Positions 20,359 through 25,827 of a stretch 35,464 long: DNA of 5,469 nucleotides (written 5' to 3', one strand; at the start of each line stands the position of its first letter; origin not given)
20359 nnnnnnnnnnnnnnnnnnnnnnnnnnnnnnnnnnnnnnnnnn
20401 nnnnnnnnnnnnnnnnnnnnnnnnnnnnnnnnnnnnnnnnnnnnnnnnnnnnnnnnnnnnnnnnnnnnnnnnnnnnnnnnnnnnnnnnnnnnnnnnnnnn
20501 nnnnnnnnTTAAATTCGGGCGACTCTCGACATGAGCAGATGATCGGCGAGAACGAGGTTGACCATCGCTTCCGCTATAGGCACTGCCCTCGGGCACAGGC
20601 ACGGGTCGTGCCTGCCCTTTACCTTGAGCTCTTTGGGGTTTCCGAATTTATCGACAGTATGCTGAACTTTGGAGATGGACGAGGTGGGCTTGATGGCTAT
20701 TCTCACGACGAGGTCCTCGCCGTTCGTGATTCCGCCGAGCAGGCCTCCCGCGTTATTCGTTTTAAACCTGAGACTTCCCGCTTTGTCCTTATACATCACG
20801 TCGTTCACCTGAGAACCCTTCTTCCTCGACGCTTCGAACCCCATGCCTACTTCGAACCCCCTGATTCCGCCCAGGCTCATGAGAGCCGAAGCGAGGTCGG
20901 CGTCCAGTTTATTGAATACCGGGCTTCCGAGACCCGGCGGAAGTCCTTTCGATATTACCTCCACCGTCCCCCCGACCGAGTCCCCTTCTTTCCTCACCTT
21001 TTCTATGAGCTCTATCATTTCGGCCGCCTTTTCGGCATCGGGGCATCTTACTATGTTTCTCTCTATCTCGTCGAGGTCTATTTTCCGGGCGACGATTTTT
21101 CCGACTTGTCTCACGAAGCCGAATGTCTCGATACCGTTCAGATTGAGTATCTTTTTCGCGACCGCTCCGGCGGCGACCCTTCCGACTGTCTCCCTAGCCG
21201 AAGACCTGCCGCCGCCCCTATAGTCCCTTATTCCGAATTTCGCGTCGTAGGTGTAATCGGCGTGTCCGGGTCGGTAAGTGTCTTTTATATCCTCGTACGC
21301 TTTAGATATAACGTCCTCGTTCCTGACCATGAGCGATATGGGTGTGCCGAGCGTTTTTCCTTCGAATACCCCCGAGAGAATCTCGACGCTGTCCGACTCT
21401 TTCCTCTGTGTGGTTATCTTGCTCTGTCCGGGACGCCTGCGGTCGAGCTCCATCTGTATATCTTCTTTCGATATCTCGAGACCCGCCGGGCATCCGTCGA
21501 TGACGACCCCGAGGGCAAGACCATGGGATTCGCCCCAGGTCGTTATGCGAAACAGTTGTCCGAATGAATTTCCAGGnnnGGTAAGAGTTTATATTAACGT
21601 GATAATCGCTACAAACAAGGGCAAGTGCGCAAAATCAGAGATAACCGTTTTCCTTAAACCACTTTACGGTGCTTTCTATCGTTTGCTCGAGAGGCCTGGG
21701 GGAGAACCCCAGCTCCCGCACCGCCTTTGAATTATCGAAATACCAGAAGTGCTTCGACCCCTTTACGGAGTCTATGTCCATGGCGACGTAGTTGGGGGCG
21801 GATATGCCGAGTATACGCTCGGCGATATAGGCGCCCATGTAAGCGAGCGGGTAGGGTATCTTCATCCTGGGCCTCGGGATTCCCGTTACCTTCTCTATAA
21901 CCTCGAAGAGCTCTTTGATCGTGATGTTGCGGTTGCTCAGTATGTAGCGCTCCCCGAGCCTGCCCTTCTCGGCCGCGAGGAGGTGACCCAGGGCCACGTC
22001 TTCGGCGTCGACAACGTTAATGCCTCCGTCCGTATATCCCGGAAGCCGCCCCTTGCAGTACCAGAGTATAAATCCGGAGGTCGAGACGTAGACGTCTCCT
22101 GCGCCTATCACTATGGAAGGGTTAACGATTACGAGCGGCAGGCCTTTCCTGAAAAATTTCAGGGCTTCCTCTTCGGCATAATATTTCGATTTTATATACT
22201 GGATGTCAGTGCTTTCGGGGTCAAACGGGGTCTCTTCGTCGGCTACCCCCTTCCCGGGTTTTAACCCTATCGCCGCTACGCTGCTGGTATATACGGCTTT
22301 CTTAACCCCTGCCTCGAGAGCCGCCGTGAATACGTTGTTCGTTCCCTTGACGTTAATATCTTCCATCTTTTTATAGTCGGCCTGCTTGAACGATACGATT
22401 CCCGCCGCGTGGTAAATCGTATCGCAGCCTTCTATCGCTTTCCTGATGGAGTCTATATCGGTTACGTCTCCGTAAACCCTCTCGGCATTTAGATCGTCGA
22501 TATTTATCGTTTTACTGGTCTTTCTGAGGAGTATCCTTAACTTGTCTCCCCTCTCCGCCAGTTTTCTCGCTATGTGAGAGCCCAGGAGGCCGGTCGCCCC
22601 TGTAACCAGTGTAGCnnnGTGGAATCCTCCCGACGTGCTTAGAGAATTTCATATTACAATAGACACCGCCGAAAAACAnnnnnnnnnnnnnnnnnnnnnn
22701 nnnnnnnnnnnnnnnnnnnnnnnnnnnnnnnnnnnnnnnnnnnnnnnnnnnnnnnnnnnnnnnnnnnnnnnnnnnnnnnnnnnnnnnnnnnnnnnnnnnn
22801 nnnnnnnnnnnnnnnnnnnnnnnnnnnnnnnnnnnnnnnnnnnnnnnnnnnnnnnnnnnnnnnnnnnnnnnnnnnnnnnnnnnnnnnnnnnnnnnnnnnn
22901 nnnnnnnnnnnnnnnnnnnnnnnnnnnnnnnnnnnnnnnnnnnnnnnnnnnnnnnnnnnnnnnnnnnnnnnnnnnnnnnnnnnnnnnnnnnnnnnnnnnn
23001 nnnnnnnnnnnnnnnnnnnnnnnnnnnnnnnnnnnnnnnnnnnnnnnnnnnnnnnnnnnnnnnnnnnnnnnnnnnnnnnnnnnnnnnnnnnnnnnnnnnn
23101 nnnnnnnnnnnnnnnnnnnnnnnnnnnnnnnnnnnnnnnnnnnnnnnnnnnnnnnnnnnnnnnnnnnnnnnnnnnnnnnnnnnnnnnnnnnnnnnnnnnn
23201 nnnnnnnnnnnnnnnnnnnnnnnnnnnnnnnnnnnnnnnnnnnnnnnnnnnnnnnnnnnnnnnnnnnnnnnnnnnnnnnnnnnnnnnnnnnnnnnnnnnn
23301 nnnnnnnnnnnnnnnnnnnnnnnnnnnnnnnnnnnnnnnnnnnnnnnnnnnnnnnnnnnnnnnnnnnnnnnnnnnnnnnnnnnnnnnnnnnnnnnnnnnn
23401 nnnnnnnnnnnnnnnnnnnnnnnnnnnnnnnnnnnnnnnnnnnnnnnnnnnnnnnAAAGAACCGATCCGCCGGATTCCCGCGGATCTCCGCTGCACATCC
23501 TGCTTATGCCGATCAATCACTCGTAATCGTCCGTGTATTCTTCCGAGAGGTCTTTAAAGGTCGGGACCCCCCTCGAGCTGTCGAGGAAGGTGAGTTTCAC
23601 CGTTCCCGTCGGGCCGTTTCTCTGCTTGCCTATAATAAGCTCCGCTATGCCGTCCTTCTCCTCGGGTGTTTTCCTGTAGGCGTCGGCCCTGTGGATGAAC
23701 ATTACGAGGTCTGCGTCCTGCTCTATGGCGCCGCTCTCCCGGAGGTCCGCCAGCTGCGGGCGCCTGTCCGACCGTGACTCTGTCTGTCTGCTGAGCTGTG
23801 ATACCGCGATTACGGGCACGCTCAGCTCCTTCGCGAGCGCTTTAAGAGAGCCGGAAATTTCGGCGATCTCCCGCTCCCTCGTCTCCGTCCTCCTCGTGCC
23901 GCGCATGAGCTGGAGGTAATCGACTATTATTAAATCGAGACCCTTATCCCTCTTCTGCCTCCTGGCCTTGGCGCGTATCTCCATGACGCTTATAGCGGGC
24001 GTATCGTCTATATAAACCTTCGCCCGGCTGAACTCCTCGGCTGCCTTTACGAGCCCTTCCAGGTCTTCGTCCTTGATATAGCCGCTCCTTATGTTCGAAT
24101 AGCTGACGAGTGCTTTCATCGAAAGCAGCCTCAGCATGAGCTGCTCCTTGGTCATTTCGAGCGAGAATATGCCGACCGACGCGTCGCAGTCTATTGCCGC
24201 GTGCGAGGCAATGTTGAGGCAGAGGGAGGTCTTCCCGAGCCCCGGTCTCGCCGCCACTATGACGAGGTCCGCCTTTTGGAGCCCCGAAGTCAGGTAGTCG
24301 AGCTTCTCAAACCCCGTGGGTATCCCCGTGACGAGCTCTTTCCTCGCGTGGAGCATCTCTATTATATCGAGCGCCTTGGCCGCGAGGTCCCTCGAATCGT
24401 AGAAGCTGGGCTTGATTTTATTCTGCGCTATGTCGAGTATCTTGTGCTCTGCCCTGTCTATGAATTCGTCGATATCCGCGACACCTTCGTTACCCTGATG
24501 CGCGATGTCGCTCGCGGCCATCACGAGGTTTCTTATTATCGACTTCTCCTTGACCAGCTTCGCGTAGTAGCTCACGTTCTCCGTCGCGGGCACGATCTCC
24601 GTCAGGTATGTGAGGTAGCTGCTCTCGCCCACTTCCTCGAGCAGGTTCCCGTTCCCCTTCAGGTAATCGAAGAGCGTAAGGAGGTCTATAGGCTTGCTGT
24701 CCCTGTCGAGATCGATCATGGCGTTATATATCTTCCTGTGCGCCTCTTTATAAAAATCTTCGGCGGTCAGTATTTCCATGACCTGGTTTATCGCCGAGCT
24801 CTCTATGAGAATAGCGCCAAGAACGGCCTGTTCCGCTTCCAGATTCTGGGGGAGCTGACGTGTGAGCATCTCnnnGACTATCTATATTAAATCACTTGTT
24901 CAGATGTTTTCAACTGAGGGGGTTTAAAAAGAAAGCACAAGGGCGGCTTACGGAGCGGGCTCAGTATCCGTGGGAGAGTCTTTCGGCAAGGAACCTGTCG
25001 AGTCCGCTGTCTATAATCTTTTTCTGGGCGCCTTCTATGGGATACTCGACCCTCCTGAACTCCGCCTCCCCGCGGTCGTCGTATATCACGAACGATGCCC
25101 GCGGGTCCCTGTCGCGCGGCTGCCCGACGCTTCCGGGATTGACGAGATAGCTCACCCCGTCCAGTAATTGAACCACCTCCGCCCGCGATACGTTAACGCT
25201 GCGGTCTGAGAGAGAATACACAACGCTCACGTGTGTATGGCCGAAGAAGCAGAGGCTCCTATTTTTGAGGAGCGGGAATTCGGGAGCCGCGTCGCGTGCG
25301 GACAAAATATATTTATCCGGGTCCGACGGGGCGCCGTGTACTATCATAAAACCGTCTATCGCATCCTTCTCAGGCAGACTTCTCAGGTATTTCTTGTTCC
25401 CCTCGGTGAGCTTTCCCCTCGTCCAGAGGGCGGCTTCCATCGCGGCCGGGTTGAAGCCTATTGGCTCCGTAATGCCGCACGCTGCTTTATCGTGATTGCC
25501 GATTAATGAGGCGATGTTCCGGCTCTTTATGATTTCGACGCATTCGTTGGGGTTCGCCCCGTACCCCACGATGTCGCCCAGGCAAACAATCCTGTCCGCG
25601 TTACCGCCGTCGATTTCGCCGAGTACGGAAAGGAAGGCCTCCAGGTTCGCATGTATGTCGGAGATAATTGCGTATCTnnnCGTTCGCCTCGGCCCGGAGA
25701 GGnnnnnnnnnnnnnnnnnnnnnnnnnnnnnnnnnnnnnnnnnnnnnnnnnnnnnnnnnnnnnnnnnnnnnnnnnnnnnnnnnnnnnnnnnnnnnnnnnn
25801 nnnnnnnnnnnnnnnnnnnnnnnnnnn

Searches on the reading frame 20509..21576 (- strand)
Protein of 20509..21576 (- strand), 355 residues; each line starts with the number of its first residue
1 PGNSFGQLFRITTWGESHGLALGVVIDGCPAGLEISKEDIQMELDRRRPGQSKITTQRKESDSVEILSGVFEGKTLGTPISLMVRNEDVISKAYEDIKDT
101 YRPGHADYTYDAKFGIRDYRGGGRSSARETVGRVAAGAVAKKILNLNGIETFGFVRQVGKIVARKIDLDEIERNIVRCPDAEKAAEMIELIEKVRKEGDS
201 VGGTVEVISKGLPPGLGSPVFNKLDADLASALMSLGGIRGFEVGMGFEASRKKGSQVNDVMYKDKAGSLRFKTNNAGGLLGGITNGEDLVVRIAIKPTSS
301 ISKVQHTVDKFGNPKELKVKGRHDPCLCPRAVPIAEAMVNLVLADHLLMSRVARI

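Call 9: search_protein_families(library=pfam, proteins=[window:20509-21576:-])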
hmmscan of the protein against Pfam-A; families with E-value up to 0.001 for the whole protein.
window:20509-21576:- (355 aa): 1 family
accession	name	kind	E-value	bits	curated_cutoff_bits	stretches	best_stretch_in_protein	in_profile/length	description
PF01264.26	Chorismate_synt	-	1.9e-143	477.5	27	1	9-348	1-327/327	Chorismate synthase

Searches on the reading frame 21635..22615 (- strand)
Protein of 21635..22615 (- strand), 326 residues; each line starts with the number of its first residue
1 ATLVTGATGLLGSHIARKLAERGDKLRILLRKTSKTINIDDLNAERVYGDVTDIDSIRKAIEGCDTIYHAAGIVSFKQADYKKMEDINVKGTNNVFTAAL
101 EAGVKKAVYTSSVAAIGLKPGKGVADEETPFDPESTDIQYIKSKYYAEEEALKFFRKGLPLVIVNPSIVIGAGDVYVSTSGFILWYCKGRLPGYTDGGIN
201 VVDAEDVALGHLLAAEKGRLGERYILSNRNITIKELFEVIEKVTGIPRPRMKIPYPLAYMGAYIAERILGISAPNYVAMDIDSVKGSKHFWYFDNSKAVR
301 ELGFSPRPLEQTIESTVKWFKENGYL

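Call 9: search_protein_families(library=pfam, proteins=[window:21635-22615:-])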
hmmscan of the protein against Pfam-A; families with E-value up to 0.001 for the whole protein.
window:21635-22615:- (326 aa): 10 families
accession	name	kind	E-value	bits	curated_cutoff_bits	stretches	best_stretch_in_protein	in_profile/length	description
PF01370.27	Epimerase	-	6.7e-31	108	20.9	1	3-224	2-237/240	NAD dependent epimerase/dehydratase family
PF01073.25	3Beta_HSD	-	3.9e-26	92.2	22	1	3-216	1-230/280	3-beta hydroxysteroid dehydrogenase/isomerase family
PF07993.18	NAD_binding_4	-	2e-20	73.5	20.1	1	56-181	81-214/258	Male sterility protein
PF13460.12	NAD_binding_10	-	9.1e-19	68.5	27.2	1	6-167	1-144/184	NAD(P)H-binding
PF16363.11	GDP_Man_Dehyd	-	2.5e-16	60.5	27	1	3-154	1-167/332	GDP-mannose 4,6 dehydratase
PF05368.20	NmrA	-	6.3e-15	56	27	1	3-113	6-108/298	NmrA-like family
PF02719.21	Polysacc_synt_2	-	8.9e-13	48.5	20.2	1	3-113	2-129/293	Polysaccharide biosynthesis protein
PF08659.16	KR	-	3.8e-07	30.6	22.6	1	2-121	3-145/180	KR domain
PF00106.31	adh_short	-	7.9e-07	29.2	26.6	1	2-114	3-138/195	short chain dehydrogenase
PF04321.23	RmlD_sub_bind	-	2e-06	27.5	27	1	3-112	4-101/287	RmlD substrate binding domain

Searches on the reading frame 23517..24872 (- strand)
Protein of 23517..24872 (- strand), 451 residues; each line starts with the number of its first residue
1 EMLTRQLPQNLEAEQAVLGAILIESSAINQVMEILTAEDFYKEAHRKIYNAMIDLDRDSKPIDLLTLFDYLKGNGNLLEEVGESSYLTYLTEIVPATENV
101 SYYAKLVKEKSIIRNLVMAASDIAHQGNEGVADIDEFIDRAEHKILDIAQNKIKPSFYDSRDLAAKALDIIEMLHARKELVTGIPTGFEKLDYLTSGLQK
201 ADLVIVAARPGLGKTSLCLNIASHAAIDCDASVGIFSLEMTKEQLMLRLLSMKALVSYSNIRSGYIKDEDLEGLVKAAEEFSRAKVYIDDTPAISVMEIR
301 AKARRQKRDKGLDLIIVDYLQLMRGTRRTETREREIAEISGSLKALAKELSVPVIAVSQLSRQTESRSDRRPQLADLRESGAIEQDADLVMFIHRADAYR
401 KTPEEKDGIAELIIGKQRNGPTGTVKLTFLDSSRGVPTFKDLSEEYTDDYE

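Call 9: search_protein_families(library=pfam, proteins=[window:23517-24872:-])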
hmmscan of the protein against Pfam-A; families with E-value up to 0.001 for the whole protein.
window:23517-24872:- (451 aa): 4 families
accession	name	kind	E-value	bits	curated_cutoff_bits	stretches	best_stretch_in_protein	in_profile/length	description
PF03796.21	DnaB_C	-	1.3e-103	346.3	27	1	183-432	1-249/255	DnaB-like helicase C terminal domain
PF00772.26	DnaB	-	8.2e-34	116.2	23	1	7-109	2-103/103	DnaB-like helicase N terminal domain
PF13481.12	AAA_25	-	1.3e-12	48.2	27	1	180-362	11-192/195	AAA domain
PF06745.19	ATPase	-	0.00023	21.1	26.6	1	184-376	1-178/231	KaiC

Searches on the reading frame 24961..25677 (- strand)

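Call 9: search_protein_families(library=pfam, proteins=[window:24961-25677:-])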
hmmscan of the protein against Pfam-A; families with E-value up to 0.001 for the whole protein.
window:24961-25677:- (238 aa): 2 families
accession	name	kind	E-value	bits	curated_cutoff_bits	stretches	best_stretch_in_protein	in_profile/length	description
PF12850.12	Metallophos_2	-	6.1e-17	62.5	27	1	2-200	3-150/154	Calcineurin-like phosphoesterase superfamily domain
PF00149.33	Metallophos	-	1.1e-12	49.3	21.5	1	1-150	2-190/191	Calcineurin-like phosphoesterase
